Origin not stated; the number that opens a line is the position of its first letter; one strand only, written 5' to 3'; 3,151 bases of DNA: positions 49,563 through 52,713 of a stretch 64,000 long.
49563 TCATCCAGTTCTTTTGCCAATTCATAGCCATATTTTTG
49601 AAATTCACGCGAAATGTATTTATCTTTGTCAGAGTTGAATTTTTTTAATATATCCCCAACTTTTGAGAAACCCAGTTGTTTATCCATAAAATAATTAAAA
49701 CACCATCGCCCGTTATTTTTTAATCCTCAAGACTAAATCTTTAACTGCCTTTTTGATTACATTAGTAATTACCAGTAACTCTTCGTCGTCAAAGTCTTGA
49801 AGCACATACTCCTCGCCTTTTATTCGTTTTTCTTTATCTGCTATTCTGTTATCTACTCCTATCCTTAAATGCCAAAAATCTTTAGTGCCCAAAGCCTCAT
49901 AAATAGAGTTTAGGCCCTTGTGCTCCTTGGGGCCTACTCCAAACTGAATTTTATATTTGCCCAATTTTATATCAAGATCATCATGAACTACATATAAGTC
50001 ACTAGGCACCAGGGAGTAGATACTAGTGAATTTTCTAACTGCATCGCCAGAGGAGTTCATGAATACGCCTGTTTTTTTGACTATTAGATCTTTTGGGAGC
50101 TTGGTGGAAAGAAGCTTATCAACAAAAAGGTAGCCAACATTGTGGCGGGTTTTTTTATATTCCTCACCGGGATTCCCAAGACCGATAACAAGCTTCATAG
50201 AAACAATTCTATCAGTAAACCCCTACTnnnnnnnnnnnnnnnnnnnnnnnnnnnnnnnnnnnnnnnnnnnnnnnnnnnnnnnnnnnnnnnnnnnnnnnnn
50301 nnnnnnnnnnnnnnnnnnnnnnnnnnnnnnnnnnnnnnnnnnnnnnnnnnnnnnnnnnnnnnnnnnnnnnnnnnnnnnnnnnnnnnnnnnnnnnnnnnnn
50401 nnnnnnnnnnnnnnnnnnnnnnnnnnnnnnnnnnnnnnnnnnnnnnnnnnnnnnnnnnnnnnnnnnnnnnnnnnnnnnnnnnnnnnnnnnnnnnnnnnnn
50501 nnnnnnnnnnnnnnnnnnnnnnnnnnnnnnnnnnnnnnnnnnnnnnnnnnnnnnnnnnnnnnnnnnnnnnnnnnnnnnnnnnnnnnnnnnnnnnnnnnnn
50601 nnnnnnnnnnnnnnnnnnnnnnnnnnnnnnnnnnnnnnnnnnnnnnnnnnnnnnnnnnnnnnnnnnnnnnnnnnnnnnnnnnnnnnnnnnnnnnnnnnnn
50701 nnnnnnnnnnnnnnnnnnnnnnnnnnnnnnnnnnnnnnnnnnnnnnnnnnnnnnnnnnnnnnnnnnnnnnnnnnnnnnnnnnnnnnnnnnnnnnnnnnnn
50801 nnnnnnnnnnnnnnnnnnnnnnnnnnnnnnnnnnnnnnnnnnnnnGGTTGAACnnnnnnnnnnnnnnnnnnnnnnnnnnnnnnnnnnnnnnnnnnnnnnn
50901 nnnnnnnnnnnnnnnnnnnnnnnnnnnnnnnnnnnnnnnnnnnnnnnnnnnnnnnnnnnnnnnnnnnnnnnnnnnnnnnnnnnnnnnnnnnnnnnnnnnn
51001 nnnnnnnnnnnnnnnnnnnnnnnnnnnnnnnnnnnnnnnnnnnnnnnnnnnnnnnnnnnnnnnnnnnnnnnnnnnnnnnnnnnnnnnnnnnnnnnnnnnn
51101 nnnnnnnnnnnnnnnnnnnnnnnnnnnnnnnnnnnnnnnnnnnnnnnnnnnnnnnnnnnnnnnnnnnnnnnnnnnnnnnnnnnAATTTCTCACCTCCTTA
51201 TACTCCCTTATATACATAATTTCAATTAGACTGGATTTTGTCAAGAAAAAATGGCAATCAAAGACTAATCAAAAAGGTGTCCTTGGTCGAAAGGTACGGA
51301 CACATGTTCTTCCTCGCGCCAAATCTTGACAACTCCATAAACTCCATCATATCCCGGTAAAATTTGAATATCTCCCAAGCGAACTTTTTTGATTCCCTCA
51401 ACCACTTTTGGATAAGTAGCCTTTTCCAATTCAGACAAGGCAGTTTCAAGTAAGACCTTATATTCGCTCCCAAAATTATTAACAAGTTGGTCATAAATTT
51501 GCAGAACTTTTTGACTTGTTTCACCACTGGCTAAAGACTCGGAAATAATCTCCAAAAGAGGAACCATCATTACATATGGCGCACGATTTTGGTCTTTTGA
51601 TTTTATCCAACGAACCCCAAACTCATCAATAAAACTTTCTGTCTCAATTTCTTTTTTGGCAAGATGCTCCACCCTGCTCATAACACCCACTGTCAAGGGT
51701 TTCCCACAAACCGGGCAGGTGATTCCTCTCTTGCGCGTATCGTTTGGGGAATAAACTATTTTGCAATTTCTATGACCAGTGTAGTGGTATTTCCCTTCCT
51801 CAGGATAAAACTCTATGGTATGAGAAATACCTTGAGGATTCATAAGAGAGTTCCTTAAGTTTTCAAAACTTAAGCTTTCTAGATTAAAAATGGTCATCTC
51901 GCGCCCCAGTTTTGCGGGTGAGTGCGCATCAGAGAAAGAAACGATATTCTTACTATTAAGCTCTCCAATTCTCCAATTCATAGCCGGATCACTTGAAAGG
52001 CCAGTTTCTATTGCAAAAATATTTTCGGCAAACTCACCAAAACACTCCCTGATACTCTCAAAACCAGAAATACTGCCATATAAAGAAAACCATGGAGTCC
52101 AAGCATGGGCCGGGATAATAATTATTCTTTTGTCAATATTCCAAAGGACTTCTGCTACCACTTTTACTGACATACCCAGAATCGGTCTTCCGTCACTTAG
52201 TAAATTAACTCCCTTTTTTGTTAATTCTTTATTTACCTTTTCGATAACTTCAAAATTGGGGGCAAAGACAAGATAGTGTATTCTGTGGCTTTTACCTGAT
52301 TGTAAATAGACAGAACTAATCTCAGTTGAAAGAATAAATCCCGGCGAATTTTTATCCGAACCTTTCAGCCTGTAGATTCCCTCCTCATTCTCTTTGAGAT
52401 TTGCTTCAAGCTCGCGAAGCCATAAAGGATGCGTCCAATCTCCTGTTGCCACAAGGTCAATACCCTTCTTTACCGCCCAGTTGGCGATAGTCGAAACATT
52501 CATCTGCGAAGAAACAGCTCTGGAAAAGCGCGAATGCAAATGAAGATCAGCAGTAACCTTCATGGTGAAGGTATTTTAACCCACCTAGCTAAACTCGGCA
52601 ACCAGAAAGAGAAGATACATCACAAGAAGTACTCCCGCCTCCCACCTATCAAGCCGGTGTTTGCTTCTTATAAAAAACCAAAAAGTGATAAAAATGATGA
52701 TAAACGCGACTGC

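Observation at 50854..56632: Second locus packs Fic, a 2-TM peptide, ligase, a CaCA antiporter, EndoQ-like nuclease and DUF4870 into one co-directional block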

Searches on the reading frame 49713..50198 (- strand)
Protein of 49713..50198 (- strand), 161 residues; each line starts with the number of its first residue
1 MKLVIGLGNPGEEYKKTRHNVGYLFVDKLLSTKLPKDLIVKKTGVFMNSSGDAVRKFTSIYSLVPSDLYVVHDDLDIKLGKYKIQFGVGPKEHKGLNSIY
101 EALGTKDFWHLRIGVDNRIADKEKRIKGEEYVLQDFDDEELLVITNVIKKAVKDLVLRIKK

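Call 3: search_protein_families(library=pfam, proteins=[window:49713-50198:-], max_evalue=0.01)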
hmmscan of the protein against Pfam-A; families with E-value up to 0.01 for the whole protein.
window:49713-50198:- (161 aa): 1 family
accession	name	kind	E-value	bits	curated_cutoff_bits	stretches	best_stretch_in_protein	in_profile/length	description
PF01195.25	Pept_tRNA_hydro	-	1.2e-40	139.7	27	1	3-155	1-167/183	Peptidyl-tRNA hydrolase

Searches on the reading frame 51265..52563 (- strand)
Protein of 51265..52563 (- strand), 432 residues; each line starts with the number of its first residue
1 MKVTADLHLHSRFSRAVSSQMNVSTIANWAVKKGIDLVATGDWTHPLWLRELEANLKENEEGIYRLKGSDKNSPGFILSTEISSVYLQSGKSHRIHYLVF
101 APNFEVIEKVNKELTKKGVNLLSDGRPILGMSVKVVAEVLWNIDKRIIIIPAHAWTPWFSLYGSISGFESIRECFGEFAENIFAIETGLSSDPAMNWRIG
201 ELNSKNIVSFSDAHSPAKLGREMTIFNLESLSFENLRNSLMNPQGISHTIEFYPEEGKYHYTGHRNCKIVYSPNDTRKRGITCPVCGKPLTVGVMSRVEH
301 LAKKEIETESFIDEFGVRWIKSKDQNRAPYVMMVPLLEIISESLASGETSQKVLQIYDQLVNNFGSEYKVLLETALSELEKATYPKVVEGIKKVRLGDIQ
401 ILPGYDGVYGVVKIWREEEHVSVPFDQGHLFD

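Call 3: search_protein_families(library=pfam, proteins=[window:51265-52563:-], max_evalue=0.01)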
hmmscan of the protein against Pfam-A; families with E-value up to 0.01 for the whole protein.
window:51265-52563:- (432 aa): 0 families

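Call 6: search_protein_families(library=ncbifam, proteins=[window:51265-52563:-], max_evalue=0.01)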
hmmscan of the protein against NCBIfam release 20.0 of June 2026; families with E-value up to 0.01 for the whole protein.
window:51265-52563:- (432 aa): 1 family
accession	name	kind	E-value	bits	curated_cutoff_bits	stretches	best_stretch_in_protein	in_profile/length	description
TIGR00375.1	TIGR00375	hypoth_equivalog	6e-54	183.8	326.6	1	5-411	2-373/374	TIGR00375 family protein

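Call 11: search_solved_structures(query=window:51265-52563:-, max_evalue=0.01, show_alignments=2)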
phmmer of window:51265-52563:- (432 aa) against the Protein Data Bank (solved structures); distinct sequences matched with E-value up to 0.01: 3.
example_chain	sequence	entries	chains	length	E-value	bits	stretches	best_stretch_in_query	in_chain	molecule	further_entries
5zb8_A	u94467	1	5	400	1.7e-51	178.7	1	2-417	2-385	PfuEndoQ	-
7k31_A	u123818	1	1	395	9.9e-51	176.2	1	3-417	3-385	Endonuclease Q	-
7k30_A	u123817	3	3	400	1e-50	176.2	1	3-417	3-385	Endonuclease Q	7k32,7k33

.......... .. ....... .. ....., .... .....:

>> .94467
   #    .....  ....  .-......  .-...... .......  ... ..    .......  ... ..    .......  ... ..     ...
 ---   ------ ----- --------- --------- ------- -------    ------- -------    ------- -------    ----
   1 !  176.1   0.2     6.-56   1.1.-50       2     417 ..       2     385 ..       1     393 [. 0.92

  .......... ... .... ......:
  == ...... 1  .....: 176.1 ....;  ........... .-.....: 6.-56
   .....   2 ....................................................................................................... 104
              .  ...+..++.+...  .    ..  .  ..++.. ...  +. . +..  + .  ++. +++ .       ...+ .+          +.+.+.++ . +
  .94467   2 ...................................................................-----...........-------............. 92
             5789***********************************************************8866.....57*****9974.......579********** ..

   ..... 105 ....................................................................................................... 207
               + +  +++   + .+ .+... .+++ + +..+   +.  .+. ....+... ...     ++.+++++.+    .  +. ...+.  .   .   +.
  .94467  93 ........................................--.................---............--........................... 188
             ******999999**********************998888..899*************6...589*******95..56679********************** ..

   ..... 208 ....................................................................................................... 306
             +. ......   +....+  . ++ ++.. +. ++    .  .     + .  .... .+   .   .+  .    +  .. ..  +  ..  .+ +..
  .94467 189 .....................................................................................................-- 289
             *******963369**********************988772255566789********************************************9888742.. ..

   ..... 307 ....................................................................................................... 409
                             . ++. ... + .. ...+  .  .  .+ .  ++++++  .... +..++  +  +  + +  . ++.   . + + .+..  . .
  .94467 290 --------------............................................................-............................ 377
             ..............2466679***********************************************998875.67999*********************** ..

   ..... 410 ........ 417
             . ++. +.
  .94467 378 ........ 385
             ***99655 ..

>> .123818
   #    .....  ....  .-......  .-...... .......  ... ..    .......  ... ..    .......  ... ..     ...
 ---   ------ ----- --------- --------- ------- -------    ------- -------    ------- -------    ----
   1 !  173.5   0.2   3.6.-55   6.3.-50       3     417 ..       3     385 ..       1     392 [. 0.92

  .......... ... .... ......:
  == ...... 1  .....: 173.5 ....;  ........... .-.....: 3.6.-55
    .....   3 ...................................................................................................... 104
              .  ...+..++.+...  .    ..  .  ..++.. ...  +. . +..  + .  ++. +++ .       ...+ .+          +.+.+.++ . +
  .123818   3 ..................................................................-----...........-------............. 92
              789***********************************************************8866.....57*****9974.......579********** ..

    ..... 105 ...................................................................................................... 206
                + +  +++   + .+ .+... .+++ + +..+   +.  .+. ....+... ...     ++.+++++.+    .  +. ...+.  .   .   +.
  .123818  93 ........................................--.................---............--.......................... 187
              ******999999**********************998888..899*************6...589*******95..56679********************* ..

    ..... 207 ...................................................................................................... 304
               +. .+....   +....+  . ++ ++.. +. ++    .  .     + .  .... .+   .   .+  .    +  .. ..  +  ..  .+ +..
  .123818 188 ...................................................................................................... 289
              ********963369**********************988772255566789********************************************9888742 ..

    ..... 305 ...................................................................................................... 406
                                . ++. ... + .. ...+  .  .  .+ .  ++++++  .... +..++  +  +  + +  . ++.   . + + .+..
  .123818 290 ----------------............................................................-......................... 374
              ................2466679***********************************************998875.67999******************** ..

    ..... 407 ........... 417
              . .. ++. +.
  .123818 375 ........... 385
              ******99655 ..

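Call 43: find_related_loci(query=window:51265-52563:-, collection=genome_contigs, flank=9000)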
Query window:51265-52563:- (432 aa) in genome_contigs; peptide patterns used: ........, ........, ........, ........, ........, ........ (x = any residue, [..] = any of these).
599 stretches matched a pattern (row limit reached: there are more); 594 encode a relative of the query (tblastn E <= 1e-3); the best 80 are kept; 80 distinct loci.
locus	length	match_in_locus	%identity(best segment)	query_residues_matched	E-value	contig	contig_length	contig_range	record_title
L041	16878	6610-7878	57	1-415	1e-167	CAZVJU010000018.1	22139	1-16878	MAG TPA_asm: uncultured Gammaproteobacteria bacterium isolate SRP050083_co3_9 genome assembly, contig: NODE_1668_length_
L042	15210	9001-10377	55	1-431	5e-167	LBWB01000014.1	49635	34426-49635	MAG: Candidatus Woesebacteria bacterium GW2011_GWB1_39_12 UT24_C0014, whole genome shotgun sequence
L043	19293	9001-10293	55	1-418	6e-162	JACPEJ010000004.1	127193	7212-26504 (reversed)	MAG: Candidatus Blackburnbacteria bacterium isolate NC_groundwater_332_Ag_B-0.1um_41_18 GD18-4_B1_scaffold_1514766, whol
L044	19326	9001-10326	55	1-431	2e-160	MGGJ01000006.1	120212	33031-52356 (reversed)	MAG: Candidatus Woesebacteria bacterium RIFCSPHIGHO2_01_FULL_39_32 rifcsphigho2_01_scaffold_159, whole genome shotgun se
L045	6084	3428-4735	55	1-419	9e-162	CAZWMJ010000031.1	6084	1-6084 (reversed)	MAG TPA_asm: uncultured Gammaproteobacteria bacterium isolate binchicken_co38_574 genome assembly, contig: NODE_27329_le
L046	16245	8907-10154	55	1-431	6e-159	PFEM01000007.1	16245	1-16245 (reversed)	MAG: Candidatus Shapirobacteria bacterium CG10_big_fil_rev_8_21_14_0_10_48_15 CG10_8_21_14_0.10_scaffold_3364_c, whole g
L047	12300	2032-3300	55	1-419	6e-158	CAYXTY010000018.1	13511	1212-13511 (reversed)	MAG TPA_asm: uncultured Gammaproteobacteria bacterium isolate SRP286056_co1_91 genome assembly, contig: NODE_5752_length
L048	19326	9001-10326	54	1-419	1e-156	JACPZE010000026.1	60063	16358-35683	MAG: Candidatus Gottesmanbacteria bacterium isolate NC_groundwater_881_Pr1_S2p5_36_20 Montesol18_S2p5_coassembly_scaffol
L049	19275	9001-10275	54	1-419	5e-154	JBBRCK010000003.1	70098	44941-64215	MAG: Candidatus Levyibacteriota bacterium isolate Co_metawrap_2398 Cmw_2398_k141_7358499_length_70098_cov_23.0000, whole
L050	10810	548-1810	55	1-418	9e-153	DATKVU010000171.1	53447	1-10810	MAG TPA_asm: Clostridia bacterium isolate SMAG_U14141 k141_2815328, whole genome shotgun sequence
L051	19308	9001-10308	53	1-422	1e-152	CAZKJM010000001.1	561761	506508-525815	MAG TPA_asm: uncultured Gammaproteobacteria bacterium isolate binchicken_co20_415 genome assembly, contig: NODE_8_length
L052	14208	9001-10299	53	1-431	1e-150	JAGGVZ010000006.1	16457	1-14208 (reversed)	MAG: bacterium isolate AUK113 PB_MBMC_067_c_000000000025, whole genome shotgun sequence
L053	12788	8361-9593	52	1-419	1e-149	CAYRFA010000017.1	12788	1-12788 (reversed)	MAG TPA_asm: uncultured Gammaproteobacteria bacterium isolate SRP050083_co2_70 genome assembly, contig: NODE_3686_length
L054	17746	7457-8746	51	3-422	3e-149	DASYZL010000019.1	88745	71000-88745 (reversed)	MAG TPA_asm: Patescibacteria group bacterium isolate SMAG_U6361 k141_311597, whole genome shotgun sequence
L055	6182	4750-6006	53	3-419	1e-149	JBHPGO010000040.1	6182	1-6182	Patescibacteria group bacterium isolate SAG AM-311-M21 NODE_40_length_6182_cov_23.991839, whole genome shotgun sequence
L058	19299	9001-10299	52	1-419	2e-148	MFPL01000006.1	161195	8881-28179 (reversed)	MAG: Candidatus Levybacteria bacterium RIFCSPLOWO2_12_FULL_41_12 rifcsplowo2_12_scaffold_275, whole genome shotgun seque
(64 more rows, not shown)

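Call 51: search_protein_families(library=pfam, proteins=[L049:10372-10818:+, L051:10395-10853:+, L058:10396-10818:+], max_evalue=1)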
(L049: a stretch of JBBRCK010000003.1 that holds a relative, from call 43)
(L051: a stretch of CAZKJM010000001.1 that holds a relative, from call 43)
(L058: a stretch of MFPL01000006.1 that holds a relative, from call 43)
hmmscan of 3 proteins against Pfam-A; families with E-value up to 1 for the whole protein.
L049:10372-10818:+ (148 aa): 1 family
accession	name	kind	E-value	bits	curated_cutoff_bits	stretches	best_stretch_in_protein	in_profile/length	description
PF07291.16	MauE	-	0.024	15.4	27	1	13-72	32-91/128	Methylamine utilisation protein MauE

L051:10395-10853:+ (152 aa): 1 family
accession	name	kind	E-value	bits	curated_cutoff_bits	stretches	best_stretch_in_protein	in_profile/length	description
PF25259.1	DUF7860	-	0.71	10.6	27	1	97-138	30-73/75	Family of unknown function (DUF7860)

L058:10396-10818:+ (140 aa): 3 families
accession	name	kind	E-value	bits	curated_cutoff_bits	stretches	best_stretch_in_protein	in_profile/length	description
PF03186.18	CobD_Cbib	-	0.0099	15.6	34.4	1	2-71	25-90/282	CobD/Cbib protein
PF11992.13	TgpA_N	-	0.15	11.4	30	1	28-134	16-143/333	TgpA N-terminal domain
PF05038.18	Cytochrom_B558a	-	0.22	11.6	25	1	54-84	95-125/184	Cytochrome Cytochrome b558 alpha-subunit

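Call 72: search_protein_families(library=pfam, proteins=[L042:2805-3026:+], max_evalue=0.0001)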
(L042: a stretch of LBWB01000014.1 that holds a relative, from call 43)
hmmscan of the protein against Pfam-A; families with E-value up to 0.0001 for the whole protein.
L042:2805-3026:+ (73 aa): 0 families

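Call 75: search_protein_families(library=padloc, proteins=[window:51265-52563:-], max_evalue=0.001)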
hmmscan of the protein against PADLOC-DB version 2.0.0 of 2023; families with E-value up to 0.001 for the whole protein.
window:51265-52563:- (432 aa): 0 families
